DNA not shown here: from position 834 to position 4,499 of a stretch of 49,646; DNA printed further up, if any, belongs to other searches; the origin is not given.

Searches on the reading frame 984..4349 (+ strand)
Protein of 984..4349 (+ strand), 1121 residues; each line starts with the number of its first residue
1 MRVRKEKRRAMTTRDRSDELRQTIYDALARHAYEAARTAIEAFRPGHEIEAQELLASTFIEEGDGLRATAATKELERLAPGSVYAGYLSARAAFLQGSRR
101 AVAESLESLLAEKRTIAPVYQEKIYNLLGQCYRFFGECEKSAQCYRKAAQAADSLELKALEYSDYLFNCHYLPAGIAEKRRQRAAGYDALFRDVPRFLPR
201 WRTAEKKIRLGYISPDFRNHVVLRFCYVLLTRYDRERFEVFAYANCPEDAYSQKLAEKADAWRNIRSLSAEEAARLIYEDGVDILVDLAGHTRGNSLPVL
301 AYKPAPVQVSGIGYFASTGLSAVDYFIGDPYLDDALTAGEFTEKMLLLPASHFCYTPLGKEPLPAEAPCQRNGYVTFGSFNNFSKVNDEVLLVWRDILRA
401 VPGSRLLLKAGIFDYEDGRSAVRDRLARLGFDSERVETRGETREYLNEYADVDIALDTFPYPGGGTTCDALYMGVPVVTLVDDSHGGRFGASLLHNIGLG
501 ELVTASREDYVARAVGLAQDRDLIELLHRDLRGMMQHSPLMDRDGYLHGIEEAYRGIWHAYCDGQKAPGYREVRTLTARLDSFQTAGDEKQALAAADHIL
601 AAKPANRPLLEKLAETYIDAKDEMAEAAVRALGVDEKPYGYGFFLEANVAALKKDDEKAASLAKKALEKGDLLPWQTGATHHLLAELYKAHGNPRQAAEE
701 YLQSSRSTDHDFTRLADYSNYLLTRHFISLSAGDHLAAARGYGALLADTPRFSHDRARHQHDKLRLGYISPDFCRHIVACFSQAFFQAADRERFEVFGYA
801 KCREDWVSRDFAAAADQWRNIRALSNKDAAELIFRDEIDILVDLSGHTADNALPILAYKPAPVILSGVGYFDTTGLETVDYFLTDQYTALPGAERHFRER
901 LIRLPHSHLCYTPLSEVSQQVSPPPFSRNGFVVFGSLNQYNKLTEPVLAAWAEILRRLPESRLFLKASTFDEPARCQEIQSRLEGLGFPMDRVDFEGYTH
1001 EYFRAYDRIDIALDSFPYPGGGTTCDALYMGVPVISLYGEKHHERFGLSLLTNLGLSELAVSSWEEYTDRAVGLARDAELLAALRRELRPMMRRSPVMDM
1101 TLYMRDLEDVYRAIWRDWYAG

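Call 34: search_protein_families(library=pfam, proteins=[window:984-4349:+], max_evalue=0.00001)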
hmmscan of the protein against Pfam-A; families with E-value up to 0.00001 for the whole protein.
window:984-4349:+ (1121 aa): 1 family
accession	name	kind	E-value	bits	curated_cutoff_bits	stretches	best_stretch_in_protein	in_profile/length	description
PF13844.12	Glyco_transf_41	-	1.5e-87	294.6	25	4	199-353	72-229/543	Glycosyl transferase family 41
